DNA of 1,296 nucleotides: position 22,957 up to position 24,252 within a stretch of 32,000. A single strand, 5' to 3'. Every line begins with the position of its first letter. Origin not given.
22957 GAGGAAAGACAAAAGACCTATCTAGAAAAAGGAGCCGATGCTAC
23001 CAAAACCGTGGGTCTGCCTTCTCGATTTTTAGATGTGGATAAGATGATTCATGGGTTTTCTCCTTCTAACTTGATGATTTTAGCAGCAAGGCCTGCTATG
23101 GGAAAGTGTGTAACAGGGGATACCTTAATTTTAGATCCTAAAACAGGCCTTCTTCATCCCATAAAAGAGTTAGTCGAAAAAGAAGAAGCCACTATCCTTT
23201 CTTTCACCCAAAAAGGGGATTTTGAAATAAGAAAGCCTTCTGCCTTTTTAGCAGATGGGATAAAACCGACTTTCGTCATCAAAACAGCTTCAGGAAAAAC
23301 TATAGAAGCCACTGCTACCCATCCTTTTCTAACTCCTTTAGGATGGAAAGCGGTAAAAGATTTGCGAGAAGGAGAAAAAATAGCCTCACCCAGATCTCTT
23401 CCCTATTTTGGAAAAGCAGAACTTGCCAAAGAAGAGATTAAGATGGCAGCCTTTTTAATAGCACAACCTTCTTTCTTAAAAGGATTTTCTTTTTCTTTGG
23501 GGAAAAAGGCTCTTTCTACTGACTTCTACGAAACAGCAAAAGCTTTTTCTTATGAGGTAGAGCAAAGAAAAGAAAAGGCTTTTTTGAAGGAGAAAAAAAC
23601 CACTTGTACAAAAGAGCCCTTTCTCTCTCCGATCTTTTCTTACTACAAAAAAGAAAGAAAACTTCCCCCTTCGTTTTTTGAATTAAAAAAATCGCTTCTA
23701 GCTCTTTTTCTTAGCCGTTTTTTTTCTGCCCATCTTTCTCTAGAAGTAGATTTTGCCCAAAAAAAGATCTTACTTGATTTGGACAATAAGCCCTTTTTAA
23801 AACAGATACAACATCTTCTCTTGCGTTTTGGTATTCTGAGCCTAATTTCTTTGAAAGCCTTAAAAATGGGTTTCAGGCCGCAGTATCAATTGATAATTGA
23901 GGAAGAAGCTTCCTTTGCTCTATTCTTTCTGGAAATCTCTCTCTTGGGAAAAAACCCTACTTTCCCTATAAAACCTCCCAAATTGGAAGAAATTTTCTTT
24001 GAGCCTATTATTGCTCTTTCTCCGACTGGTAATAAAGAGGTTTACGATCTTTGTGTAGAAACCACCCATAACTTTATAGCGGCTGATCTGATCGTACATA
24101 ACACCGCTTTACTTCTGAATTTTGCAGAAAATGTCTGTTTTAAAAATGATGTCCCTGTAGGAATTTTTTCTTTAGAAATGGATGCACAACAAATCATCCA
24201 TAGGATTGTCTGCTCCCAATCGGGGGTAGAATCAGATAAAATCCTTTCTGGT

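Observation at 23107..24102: Intein in the DnaB Walker A P-loop with an apparently inactivated homing-endonuclease domain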

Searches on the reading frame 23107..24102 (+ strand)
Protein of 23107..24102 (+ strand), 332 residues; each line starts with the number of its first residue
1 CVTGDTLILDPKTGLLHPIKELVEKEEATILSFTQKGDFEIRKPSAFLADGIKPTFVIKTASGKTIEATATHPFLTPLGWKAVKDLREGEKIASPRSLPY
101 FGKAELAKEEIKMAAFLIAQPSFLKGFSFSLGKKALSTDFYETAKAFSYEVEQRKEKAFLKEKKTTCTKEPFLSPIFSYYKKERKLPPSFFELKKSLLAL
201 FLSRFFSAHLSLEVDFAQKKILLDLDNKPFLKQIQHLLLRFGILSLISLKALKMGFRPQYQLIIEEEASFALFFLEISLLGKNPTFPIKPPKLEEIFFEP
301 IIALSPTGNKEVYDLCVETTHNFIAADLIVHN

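Call 3: search_protein_families(library=pfam, proteins=[window:23107-24102:+], max_evalue=1)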
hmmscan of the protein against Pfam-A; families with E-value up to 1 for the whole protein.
window:23107-24102:+ (332 aa): 3 families
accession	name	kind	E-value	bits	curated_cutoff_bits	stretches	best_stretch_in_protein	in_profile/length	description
PF14890.11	Intein_splicing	-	2.9e-21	76.3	35.8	1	17-332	10-155/155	Intein splicing domain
PF14528.11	LAGLIDADG_3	-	1.5e-06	28.8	22.5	1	198-277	3-81/82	LAGLIDADG-like domain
PF15238.11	TEADIR3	-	0.054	14.2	26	1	184-191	6-13/16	Omega loop, TEAD interating region 3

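Call 4: search_protein_families(library=ncbifam, proteins=[window:23107-24102:+], max_evalue=1)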
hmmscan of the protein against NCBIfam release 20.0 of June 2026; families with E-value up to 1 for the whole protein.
window:23107-24102:+ (332 aa): 15 families
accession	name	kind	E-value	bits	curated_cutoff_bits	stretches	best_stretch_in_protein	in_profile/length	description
NF005852.0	PRK07773.1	equivalog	3.8e-42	144.6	780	2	1-283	398-700/886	replicative DNA helicase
NF011418.0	PRK14845.1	equivalog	5.1e-15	54.3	756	2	58-255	96-285/1049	translation initiation factor IF-2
NF007072.0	PRK09519.1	equivalog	2.4e-12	46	1024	1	1-119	252-372/790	intein-containing recombinase RecA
NF006207.0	PRK08332.1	equivalog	2e-11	41.9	2400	1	51-332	944-1241/1684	vitamin B12-dependent ribonucleotide reductase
TIGR01445.1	intein_Nterm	domain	2.9e-11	44.2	24.5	1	1-76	1-83/83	intein N-terminal splicing region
NF038162.1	RtcB_rel_intein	exception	2.2e-10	39.2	1150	2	1-93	95-188/961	intein-containing RtcB family protein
NF003158.0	PRK04132.1-3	equivalog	1e-05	22.8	1750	1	53-92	702-741/1437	replication factor C small subunit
TIGR01443.1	intein_Cterm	domain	0.00013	22.1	15.6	1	311-332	1-23/24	intein C-terminal splicing region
NF038136.1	rSAM_Rv_intein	exception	0.0002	20.4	700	1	1-97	76-171/574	intein-containing Rv2578c family radical SAM protein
NF038098.1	GyrA_w_intein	exception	0.00043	18.3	1850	1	43-281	162-415/1232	intein-containing DNA gyrase subunit A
NF011491.0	PRK14898.1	equivalog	0.017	13.1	783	0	177-248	313-385/860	DNA-directed RNA polymerase subunit A''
NF003159.0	PRK04132.1-4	equivalog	0.021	12.9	999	1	56-266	124-319/852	replication factor C small subunit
NF003157.0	PRK04132.1-2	equivalog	0.023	12.6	1103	1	56-142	114-207/864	replication factor C small subunit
NF006530.0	PRK08999.1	equivalog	0.037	13.1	245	1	66-90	256-280/315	Nudix family hydrolase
NF007079.0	PRK09532.1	equivalog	0.18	9.9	1525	1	1-77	775-851/876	DNA polymerase III subunit alpha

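Call 6: search_solved_structures(query=window:23107-24102:+, max_evalue=0.01, show_alignments=3)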
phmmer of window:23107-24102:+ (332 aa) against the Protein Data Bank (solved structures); distinct sequences matched with E-value up to 0.01: 17.
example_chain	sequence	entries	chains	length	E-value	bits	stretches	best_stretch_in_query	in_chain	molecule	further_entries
6frg_A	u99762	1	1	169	1.7e-19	73.9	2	2-109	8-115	Replicative DNA helicase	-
6frh_A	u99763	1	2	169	1.7e-19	73.9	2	2-109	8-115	Replicative DNA helicase,Replicative DNA helicase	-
1mi8_A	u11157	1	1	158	1.6e-18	70.6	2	2-100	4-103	DnaB intein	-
6fre_A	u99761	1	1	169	4.4e-18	69.2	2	2-109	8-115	Replicative DNA helicase,Replicative DNA helicase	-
4o1r_A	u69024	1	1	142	6.1e-18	68.7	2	2-97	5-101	Replicative DNA helicase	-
2imz_A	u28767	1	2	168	2.3e-14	57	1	1-105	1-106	Endonuclease PI-MtuI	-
3ifj_A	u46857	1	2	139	8e-12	48.7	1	1-93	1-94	Endonuclease PI-MtuI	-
2in9_A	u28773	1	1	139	2.9e-11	46.8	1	1-93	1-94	Endonuclease PI-MtuI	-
2in0_A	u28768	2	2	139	4e-11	46.4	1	1-93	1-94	Endonuclease PI-MtuI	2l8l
3igd_A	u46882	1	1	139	7.7e-11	45.4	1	1-93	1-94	Endonuclease PI-MtuI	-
5k08_A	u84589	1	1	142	2e-10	44.1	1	1-93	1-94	RecA mini intein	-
5i0a_A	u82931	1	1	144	2.1e-10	44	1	1-93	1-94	Intein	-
2in8_A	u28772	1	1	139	1e-09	41.7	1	1-93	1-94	Endonuclease PI-MtuI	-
7cfv_A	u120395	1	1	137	1.1e-06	31.8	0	2-96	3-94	Spl DnaX mini-intein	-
6rpq_A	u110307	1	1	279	4e-05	26.6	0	56-97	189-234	Ubiquitin-like protein SMT3,1108aa long hypothetical cell division control protein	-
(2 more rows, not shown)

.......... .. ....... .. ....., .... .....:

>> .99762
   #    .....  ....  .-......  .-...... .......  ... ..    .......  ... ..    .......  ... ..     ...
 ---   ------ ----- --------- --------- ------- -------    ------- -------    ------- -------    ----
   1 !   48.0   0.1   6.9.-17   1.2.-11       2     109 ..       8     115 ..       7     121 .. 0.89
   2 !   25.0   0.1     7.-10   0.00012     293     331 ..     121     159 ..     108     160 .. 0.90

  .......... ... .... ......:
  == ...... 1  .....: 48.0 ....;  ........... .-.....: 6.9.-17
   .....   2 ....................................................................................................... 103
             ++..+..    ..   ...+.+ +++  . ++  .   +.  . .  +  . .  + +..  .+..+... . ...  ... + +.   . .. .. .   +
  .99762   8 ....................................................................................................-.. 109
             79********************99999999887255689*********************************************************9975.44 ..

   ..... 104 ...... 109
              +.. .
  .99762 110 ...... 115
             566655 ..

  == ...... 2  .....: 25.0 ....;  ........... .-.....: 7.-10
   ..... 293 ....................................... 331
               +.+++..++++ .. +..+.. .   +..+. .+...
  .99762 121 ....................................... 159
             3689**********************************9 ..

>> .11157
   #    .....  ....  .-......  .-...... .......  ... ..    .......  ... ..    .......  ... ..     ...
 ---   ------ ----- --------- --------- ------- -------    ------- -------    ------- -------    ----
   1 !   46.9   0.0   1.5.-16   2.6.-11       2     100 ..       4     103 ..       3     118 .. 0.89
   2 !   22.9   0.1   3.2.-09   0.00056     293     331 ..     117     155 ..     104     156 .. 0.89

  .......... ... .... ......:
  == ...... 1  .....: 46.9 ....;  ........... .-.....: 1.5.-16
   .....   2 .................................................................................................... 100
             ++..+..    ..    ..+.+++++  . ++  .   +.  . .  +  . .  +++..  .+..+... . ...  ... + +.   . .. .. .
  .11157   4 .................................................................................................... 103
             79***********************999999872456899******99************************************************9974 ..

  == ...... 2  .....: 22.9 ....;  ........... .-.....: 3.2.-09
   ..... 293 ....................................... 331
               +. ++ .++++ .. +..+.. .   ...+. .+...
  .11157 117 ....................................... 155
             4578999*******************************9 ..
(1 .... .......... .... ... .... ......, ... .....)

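Call 8: find_homologous_proteins(query=window:23107-24102:+, max_evalue=0.00001)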
Query window:23107-24102:+ (332 aa): 51 proteins with E <= 0.00001 among 3792 candidates.
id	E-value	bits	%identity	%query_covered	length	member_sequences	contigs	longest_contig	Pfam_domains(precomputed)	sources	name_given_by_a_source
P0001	1.1e-38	152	33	95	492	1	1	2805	PF14528.12,PF14890.12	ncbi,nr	ncbi:MAG: LAGLIDADG family homing endonuclease, partial [Nanoarchaeota archaeon]|nr:LAGLIDADG family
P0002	2.1e-32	131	31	85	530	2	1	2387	PF14528.12,PF14890.12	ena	-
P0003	1.0e-29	122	30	77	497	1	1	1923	PF22769.2,PF14528.12,PF14890.12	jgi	jgi:hypothetical protein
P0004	1.9e-29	121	37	30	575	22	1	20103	PF03796.22,PF14528.12,PF13481.13,PF14890.12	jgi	jgi:replicative DNA helicase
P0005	2.5e-29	121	41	34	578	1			PF03796.22,PF14528.12,PF13481.13,PF14890.12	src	-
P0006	1.1e-26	112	29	75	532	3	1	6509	PF14528.12,PF14890.12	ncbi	ncbi:MAG: LAGLIDADG family homing endonuclease, partial [archaeon]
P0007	1.2e-24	106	40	33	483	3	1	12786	PF22769.2,PF14528.12,PF14890.12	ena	-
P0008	5.9e-24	103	27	100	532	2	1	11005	PF14528.12,PF14890.12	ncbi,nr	ncbi:MAG TPA: hypothetical protein HA222_03575, partial [Candidatus Diapherotrites archaeon]|nr:hypo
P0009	3.4e-23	101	29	77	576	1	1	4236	PF22769.2,PF14528.12,PF14890.12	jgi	jgi:deoxycytidine triphosphate deaminase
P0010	6.6e-23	100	29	95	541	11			PF14623.12,PF14528.12,PF14890.12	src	-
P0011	9.7e-23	99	29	77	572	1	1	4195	PF22769.2,PF14528.12,PF14890.12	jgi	jgi:deoxycytidine triphosphate deaminase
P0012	1.8e-22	98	34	46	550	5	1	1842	PF14528.12,PF14890.12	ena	-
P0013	9.2e-22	96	25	100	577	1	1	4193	PF22769.2,PF14528.12,PF14890.12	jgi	jgi:deoxycytidine triphosphate deaminase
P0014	7.6e-21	93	28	70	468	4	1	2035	PF03796.22,PF14528.12,PF14890.12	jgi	jgi:replicative DNA helicase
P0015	8.3e-21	93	37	30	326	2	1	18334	PF03796.22,PF14890.12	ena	-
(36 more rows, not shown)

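Call 28: search_protein_families(library=pfam, proteins=[P0001, P0008, P0010, P0003], max_evalue=0.01)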
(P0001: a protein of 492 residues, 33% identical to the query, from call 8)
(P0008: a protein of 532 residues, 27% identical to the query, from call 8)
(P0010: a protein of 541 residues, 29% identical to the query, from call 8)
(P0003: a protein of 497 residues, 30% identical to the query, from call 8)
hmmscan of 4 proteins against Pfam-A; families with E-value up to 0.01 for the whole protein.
P0001 (492 aa): 4 families
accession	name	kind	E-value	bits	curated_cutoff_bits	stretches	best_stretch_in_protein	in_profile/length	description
PF14890.11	Intein_splicing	-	3.8e-26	92.2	35.8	1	70-479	1-155/155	Intein splicing domain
PF14528.11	LAGLIDADG_3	-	2e-22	79.7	22.5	1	271-353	4-82/82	LAGLIDADG-like domain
PF14623.11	Vint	-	0.0061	16.8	27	0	63-141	2-71/166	Hint-domain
PF01079.26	Hint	-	0.0088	16.1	29.7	0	60-147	10-99/213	Hint module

P0008 (532 aa): 5 families
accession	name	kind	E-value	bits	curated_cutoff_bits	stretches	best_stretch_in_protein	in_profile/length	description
PF14890.11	Intein_splicing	-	4.9e-27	95.1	35.8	1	76-499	1-155/155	Intein splicing domain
PF14528.11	LAGLIDADG_3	-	2.2e-21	76.3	22.5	2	292-373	3-82/82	LAGLIDADG-like domain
PF01079.26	Hint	-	0.00067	19.7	29.7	1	67-152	11-98/213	Hint module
PF14623.11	Vint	-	0.00077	19.7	27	1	69-155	2-79/166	Hint-domain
PF14527.11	LAGLIDADG_WhiA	-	0.0056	17.2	23.2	0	295-347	4-56/93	WhiA LAGLIDADG-like domain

P0010 (541 aa): 4 families
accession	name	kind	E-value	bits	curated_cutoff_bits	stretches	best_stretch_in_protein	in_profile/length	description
PF14890.11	Intein_splicing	-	4.9e-25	88.6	35.8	1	70-493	1-155/155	Intein splicing domain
PF14528.11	LAGLIDADG_3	-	3.9e-18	65.9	22.5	1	287-367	4-82/82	LAGLIDADG-like domain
PF14623.11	Vint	-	2.1e-06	28.1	27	1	63-141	2-71/166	Hint-domain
PF01079.26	Hint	-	0.0064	16.5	29.7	0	60-139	10-91/213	Hint module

P0003 (497 aa): 4 families
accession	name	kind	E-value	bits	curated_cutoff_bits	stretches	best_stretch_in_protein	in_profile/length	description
PF14528.11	LAGLIDADG_3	-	1.7e-21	76.7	22.5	1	216-295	3-82/82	LAGLIDADG-like domain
PF14890.11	Intein_splicing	-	7.1e-17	62.1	35.8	1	25-420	10-155/155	Intein splicing domain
PF22769.1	DCD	-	7.6e-12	46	27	1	417-470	97-152/153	dCTP deaminase-like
PF14527.11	LAGLIDADG_WhiA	-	0.0016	18.9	23.2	0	217-265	2-50/93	WhiA LAGLIDADG-like domain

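Call 32: predict_structure(alignment_id=A1)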
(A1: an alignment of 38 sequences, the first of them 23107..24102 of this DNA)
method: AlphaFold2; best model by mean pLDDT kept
length: 332 residues; sequences in the alignment: 38
mean_pLDDT: 90.0   pTM: 0.91
mean pLDDT of the five models: 90.0, 89.5, 88.6, 88.5, 87.4
residues with pLDDT >= 90: 250; 70-90: 43; 50-70: 38; < 50: 1
segments of 3 or more residues with pLDDT < 50: none
pLDDT, mean of each block of 10 residues (from residue 1): 96 96 92 95 95 98 98 97 98 97 96 91 64 83 90 72 56 64 85 98 94 94 95 98 97 84 96 93 76 92 98 95 97 93
secondary structure, 60 per line:
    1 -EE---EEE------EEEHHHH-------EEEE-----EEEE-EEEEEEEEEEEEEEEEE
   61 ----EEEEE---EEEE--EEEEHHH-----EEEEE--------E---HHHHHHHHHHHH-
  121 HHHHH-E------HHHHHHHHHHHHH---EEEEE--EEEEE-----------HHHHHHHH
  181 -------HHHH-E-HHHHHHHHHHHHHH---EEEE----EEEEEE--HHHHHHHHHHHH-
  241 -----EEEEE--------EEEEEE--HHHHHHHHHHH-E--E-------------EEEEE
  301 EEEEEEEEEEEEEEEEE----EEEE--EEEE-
elements in order: E7-9 E16-18 H19-22 E30-33 E39-42 E44-60 E65-69 E73-76 E79-82 E91-95 H108-119 H121-125 H134-146 E150-154 E157-161 H173-180 H188-191 H195-208 E212-215 E220-225 H228-239 E246-250 E259-264 H267-277 E296-317 E322-325 E328-331

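Call 34: fold_search(model_id=the predicted structure, library=pdb)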
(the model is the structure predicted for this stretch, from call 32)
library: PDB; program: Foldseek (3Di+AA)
matches with E <= 10: 312; with E <= 0.001: 48
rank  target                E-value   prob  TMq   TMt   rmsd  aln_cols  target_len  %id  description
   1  7qsu                  1.2e-18  1.00  0.69  0.63   5.4       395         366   18  Crystal structure of homing endonuclease-associated TliVMA intein (C1A, d333-339) (released 2022-03-30)
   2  7qss                  6.6e-16  1.00  0.68  0.54   7.8       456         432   16  Crystal structure of homing endonuclease-associated TliVMA intein (C1A) (released 2022-03-30)
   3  7qst                  7.4e-15  1.00  0.62  0.58   6.7       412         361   18  Crystal structure of homing endonuclease-associated PhoVMA intein (C1A) (released 2022-03-30)
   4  1dq3                  7.4e-15  1.00  0.63  0.48   8.1       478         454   18  CRYSTAL STRUCTURE OF AN ARCHAEAL INTEIN-ENCODED HOMING ENDONUCLEASE PI-PFUI (released 2000-07-05)
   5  6frg                  1.2e-11  1.00  0.39  0.81   8.6       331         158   18  Crystal structure of G-1F mutant of Ssp DnaB Mini-Intein variant M86 (released 2019-01-30)
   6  1vde_B                1.5e-11  1.00  0.69  0.56   5.6       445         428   11  PI-SCEI, A HOMING ENDONUCLEASE WITH PROTEIN SPLICING ACTIVITY (released 1998-04-08)
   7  6frh_A                2.5e-10  1.00  0.40  0.81   5.1       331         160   17  Crystal structure of Ssp DnaB Mini-Intein variant M86 (released 2019-01-30)
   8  1ef0_A                3.1e-10  1.00  0.65  0.53   5.9       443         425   11  CRYSTAL STRUCTURE OF PI-SCEI MINIPRECURSOR (released 2000-06-07)
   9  4o1r                  3.7e-10  1.00  0.38  0.88   8.6       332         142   15  Crystal structure of NpuDnaB intein (released 2014-03-19)
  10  2cw7                  5.0e-10  1.00  0.56  0.36  17.8       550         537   13  Crystal structure of intein homing endonuclease II (released 2006-04-18)
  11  1dfa                  6.3e-10  1.00  0.68  0.57   5.6       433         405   12  CRYSTAL STRUCTURE OF PI-SCEI IN C2 SPACE GROUP (released 1999-12-08)
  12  1um2_A                6.7e-10  1.00  0.65  0.54   5.7       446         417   12  Crystal Structure of the Vma1-Derived Endonuclease with the Ligated Extein Segment (released 2004-09-22)
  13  2imz_A                1.1e-09  1.00  0.39  0.87   7.8       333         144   13  Crystal structure of Mtu recA intein splicing domain (released 2007-05-01)
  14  6fre                  1.7e-09  1.00  0.39  0.83   7.0       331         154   16  Crystal structure of G-1F/H73A mutant of Ssp DnaB Mini-Intein variant M86 (released 2019-01-30)
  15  1vde_A                1.7e-09  1.00  0.62  0.51   7.9       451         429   13  PI-SCEI, A HOMING ENDONUCLEASE WITH PROTEIN SPLICING ACTIVITY (released 1998-04-08)
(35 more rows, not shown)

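Call 40: search_protein_representatives(protein=window:23107-24102:+)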
Query: 332 residues. Proteins with E-value up to 0.001 (for the whole library): 3840; up to 1e-10: 1380; up to 1e-30: 94. The best 150 are listed.
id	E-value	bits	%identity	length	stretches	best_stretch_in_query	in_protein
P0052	4.9e-227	768.8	81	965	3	1-332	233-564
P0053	5.4e-62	226.6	37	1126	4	1-148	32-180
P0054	6.3e-61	223.1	34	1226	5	1-282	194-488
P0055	3.4e-59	217.4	33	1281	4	13-284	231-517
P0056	5.5e-57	210.2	38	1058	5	12-124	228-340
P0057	2.7e-55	204.7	33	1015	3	1-332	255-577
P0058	5.4e-55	203.7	33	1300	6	1-120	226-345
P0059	2.6e-54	201.4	36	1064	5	13-147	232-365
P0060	2.3e-53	198.3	34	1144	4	1-282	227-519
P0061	3.5e-53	197.7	32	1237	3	2-332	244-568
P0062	1.0e-52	196.2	35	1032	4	13-282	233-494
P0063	4.0e-52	194.2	31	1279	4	1-283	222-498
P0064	1.6e-51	192.3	41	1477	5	1-109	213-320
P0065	5.4e-50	187.2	33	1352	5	1-275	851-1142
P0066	2.1e-49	185.3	37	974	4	4-123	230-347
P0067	3.1e-49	184.7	43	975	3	1-158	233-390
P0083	4.6e-41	157.9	36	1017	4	1-115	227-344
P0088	6.8e-40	154.0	41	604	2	1-149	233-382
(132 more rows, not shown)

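Call 45: list_cluster_members(proteins=[P0052, P0067, P0088, P0053, P0083])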
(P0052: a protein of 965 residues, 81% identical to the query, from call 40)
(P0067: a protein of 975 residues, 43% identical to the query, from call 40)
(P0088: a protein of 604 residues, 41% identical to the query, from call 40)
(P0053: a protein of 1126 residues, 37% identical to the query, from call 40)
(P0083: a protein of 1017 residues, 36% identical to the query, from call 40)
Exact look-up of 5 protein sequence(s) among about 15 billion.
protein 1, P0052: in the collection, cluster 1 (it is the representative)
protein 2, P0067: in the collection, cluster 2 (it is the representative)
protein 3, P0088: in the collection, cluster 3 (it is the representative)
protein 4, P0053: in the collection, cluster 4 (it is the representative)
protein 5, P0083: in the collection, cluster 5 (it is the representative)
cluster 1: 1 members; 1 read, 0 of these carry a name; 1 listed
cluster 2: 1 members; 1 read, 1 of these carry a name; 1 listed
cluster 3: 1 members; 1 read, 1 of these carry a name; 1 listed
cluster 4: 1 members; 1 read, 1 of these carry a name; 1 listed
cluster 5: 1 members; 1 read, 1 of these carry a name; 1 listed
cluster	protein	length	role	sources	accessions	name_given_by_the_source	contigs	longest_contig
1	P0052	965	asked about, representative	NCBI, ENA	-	-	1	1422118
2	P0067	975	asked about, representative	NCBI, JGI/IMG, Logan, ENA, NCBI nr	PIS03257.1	MAG: replicative DNA helicase [Chlamydiae bacterium CG10_big_fil_rev_8_21_14_0_10_42_34]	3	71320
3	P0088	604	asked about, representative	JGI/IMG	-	replicative DNA helicase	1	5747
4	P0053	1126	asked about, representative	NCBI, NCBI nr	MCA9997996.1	MAG: replicative DNA helicase [Anaerolineales bacterium] | replicative DNA helicase [Anaerolineales bacterium]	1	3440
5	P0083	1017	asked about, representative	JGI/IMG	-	replicative DNA helicase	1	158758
